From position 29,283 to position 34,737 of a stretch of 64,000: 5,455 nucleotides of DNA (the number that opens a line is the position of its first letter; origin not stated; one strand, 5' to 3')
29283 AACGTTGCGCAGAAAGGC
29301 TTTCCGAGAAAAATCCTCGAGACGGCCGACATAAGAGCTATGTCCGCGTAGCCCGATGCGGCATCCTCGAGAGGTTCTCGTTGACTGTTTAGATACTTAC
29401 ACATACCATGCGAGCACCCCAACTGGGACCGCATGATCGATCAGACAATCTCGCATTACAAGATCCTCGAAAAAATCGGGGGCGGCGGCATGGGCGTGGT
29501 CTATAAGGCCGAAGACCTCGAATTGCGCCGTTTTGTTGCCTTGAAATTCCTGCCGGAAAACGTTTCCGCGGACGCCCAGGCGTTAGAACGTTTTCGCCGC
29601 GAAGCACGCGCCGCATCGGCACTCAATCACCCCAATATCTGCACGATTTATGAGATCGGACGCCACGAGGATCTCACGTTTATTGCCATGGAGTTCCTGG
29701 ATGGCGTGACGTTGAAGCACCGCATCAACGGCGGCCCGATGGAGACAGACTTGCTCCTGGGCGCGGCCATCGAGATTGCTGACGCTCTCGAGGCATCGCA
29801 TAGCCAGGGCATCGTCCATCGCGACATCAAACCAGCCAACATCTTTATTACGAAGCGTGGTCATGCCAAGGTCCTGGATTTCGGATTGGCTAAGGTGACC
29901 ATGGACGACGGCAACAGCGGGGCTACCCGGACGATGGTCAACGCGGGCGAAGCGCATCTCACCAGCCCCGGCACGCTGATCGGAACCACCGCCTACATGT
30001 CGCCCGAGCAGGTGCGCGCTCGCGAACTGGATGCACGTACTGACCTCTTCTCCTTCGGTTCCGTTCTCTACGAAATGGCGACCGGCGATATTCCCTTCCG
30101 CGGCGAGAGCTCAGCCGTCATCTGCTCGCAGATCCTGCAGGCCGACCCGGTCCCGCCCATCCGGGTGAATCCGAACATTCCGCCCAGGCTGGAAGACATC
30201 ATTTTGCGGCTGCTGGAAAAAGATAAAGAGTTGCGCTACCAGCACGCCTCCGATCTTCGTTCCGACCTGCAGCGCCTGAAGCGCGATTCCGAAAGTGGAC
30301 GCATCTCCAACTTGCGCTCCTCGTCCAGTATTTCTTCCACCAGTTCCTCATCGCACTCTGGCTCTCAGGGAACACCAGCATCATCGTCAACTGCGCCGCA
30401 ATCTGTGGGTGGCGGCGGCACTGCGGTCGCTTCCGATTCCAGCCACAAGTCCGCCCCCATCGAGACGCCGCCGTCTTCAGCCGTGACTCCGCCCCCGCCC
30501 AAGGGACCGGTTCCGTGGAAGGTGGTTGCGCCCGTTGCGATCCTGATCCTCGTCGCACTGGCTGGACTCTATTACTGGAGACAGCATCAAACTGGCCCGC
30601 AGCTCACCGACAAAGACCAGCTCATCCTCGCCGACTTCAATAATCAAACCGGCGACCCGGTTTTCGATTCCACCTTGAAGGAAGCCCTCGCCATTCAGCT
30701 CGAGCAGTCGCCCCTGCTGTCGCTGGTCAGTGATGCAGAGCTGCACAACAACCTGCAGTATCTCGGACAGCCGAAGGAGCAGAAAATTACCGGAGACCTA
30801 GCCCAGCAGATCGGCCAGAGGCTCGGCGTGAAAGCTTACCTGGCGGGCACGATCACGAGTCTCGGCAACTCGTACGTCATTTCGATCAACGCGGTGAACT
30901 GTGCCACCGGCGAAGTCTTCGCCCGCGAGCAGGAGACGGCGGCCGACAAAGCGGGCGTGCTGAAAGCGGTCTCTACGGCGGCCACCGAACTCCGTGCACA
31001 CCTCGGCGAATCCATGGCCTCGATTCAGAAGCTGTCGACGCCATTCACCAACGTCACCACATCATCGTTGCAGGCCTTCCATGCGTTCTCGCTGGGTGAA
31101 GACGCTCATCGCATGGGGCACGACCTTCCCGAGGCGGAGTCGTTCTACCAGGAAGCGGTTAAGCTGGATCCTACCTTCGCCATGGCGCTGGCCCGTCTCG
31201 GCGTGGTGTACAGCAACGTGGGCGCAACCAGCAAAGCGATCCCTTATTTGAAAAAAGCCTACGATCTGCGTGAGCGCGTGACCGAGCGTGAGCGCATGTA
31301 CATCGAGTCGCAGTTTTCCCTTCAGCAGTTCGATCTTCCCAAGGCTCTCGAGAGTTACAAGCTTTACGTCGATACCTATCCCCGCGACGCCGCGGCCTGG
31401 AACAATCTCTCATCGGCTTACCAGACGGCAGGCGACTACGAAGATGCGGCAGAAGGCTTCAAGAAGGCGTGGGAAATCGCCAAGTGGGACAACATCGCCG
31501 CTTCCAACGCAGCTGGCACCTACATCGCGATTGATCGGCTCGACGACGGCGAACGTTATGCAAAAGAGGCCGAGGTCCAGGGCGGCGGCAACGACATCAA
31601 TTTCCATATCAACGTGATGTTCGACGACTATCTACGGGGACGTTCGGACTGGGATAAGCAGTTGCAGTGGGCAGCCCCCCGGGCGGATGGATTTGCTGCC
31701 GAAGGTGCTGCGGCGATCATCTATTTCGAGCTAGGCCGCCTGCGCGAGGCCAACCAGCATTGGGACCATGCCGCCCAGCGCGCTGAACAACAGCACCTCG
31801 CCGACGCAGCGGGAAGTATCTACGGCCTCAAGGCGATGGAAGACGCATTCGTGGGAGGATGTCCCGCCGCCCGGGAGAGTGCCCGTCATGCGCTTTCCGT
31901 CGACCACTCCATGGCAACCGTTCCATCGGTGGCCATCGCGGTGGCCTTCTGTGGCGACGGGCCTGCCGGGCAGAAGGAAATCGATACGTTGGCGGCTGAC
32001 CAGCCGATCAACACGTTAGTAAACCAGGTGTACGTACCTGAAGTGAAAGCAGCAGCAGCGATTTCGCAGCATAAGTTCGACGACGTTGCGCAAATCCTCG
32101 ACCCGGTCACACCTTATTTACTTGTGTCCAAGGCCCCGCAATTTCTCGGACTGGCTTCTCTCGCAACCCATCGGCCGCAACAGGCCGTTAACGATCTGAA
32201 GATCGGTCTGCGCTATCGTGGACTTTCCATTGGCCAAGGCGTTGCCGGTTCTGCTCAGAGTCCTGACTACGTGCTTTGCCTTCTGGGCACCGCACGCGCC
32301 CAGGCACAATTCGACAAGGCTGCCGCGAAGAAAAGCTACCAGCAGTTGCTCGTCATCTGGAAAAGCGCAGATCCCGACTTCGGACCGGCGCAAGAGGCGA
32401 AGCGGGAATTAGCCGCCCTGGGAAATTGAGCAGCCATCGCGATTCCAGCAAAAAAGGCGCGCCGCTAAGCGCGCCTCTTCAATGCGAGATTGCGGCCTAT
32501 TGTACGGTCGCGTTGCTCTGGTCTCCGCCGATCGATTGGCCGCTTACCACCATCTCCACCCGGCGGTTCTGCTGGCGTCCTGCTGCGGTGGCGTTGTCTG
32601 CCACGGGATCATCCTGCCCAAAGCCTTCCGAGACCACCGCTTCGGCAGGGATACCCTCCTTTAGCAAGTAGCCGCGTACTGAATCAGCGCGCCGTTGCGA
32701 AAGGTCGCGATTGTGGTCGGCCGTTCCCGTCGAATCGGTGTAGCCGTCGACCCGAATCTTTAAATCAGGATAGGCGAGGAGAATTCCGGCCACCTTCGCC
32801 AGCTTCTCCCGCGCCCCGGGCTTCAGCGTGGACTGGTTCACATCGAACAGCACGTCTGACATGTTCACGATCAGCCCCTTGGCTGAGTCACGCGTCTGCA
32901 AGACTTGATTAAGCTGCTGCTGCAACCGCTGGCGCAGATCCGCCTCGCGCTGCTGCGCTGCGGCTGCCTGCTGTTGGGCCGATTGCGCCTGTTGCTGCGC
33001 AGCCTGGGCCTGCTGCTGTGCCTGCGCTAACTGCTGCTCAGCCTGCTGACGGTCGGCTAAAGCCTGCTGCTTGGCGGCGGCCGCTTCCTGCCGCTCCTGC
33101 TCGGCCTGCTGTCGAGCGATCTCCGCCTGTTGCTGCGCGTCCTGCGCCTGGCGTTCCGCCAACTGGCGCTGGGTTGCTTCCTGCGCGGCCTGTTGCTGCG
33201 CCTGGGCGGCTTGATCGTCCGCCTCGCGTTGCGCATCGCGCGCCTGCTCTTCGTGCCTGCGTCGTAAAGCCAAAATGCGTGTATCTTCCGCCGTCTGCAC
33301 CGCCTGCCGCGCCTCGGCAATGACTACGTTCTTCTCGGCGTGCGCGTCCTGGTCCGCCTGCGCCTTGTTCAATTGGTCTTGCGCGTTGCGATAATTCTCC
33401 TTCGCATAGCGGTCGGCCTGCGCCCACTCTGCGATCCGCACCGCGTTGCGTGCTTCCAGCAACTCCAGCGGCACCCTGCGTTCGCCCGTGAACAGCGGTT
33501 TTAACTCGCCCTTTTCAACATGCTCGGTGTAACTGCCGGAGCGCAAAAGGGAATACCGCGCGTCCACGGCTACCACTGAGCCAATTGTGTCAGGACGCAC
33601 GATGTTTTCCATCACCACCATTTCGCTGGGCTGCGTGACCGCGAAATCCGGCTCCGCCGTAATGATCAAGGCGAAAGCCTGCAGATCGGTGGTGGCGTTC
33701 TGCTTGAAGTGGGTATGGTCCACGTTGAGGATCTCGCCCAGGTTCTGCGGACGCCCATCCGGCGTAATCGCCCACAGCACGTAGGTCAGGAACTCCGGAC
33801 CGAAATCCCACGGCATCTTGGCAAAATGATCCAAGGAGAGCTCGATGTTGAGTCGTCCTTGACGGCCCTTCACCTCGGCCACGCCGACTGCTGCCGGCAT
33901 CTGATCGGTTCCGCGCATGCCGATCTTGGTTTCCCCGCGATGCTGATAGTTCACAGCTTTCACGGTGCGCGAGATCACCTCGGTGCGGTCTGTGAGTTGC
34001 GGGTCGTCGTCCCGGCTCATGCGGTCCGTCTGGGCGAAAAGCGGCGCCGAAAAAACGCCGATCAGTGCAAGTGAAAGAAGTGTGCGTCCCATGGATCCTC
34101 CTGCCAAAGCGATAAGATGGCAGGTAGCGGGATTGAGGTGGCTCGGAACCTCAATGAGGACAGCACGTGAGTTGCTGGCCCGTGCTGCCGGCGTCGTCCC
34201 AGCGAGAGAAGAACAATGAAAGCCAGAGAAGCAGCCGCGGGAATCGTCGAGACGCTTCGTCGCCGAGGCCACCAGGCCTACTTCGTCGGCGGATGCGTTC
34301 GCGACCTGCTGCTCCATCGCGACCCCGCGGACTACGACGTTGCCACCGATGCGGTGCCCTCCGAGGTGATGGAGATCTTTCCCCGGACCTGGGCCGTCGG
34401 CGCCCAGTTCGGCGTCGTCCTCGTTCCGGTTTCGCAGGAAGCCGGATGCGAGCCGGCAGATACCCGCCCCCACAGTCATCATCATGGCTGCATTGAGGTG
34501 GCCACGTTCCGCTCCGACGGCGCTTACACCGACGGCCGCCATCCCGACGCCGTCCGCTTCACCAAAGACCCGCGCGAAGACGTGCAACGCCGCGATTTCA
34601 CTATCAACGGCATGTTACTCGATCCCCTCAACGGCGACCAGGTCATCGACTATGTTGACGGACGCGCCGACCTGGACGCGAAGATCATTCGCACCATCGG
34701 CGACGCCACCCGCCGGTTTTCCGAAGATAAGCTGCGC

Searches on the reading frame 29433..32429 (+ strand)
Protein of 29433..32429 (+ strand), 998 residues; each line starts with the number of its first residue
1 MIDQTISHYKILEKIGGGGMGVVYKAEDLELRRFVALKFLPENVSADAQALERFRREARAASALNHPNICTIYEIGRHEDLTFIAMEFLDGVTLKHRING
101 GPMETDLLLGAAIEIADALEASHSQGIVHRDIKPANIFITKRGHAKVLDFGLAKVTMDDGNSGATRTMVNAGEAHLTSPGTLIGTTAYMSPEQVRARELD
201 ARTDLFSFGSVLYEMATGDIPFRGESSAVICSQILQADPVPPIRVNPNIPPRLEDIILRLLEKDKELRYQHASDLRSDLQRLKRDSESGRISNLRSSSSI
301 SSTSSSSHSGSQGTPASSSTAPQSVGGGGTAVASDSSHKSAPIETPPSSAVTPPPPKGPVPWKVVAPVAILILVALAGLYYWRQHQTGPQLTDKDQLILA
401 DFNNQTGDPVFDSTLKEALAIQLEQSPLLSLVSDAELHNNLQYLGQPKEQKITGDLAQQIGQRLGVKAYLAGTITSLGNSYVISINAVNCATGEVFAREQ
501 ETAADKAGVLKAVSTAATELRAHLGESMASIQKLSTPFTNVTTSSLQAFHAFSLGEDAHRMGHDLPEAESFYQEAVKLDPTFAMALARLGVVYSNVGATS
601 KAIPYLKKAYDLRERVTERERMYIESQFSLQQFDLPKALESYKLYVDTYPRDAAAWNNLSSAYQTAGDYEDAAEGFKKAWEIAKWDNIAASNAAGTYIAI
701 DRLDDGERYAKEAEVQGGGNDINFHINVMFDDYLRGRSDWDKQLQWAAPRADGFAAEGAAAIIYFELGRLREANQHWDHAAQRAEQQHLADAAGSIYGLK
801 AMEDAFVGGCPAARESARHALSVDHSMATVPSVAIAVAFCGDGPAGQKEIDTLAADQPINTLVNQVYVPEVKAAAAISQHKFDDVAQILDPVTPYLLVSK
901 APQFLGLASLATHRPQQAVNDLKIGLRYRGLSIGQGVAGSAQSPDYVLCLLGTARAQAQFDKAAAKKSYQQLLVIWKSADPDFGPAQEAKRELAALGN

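Call 10: search_protein_families(library=pfam, proteins=[window:29433-32429:+], max_evalue=0.001)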
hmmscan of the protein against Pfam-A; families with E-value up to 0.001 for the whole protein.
window:29433-32429:+ (998 aa): 15 families
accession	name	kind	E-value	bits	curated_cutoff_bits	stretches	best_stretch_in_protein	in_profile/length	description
PF00069.31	Pkinase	-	2.9e-48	165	31.7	1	9-270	1-253/263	Protein kinase domain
PF07714.23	PK_Tyr_Ser-Thr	-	1.9e-30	106.5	23.1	1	10-270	2-250/258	Protein tyrosine and serine/threonine kinase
PF13424.12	TPR_12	-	1e-11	45.3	30.1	1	637-684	28-76/77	Tetratricopeptide repeat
PF13431.12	TPR_17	-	1.2e-09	38.1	24.4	1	571-603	1-33/34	Tetratricopeptide repeat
PF00515.34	TPR_1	-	1.2e-09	38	27.8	0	583-612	1-30/34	Tetratricopeptide repeat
PF07719.23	TPR_2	-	1.2e-09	37.9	27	0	653-679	1-27/34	Tetratricopeptide repeat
PF13181.12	TPR_8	-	4.1e-08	33.2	25.7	0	653-682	1-30/34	Tetratricopeptide repeat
PF13176.12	TPR_7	-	5.4e-08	32.8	27.9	0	585-620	1-36/36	Tetratricopeptide repeat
PF01636.29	APH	-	7.7e-07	29.5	23.2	0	116-155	159-199/239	Phosphotransferase enzyme family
PF03109.22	ABC1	-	4.1e-06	26.5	22.9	1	46-155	112-216/244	ABC1 atypical kinase-like domain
PF13374.12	TPR_10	-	8.6e-06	26.1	27.5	0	583-616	2-35/42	Tetratricopeptide repeat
PF14559.12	TPR_19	-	3.5e-05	24.5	25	0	630-679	2-51/68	Tetratricopeptide repeat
PF13414.12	TPR_11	-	4.6e-05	23.5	26.8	0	572-597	17-42/42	TPR repeat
PF17667.7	Pkinase_fungal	-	0.00022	20.5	24.1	1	114-212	294-383/387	Fungal protein kinase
PF13371.12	TPR_9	-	0.00034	21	35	0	630-682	6-58/73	Tetratricopeptide repeat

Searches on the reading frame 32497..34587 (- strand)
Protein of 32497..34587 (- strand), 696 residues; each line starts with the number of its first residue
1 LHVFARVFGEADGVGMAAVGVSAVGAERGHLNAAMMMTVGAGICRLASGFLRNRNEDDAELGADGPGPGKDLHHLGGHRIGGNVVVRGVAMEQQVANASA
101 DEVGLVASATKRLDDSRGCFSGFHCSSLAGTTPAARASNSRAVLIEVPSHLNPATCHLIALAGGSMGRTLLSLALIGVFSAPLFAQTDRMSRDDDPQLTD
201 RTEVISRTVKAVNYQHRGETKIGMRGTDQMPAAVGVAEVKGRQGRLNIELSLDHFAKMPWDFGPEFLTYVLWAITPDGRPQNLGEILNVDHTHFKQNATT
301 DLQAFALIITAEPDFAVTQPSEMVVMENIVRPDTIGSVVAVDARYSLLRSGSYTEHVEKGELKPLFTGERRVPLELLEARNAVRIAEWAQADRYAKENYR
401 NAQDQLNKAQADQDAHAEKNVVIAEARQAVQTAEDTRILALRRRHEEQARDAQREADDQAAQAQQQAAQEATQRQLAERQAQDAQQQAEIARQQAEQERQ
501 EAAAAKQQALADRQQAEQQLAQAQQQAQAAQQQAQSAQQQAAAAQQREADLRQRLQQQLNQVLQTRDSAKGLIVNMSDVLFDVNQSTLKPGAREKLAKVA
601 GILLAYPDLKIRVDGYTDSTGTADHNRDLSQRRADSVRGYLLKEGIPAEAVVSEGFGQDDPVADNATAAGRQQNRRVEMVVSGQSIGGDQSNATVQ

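Call 10: search_protein_families(library=pfam, proteins=[window:32497-34587:-], max_evalue=0.001)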
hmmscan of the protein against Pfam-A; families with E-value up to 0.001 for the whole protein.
window:32497-34587:- (696 aa): 2 families
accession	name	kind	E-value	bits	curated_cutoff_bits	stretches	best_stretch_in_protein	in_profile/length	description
PF00691.25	OmpA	-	7.5e-23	81.2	27.2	1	580-675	1-98/98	OmpA family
PF05359.17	DUF748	-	0.00076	18.1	50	1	575-620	877-922/1037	Domain of Unknown Function (DUF748)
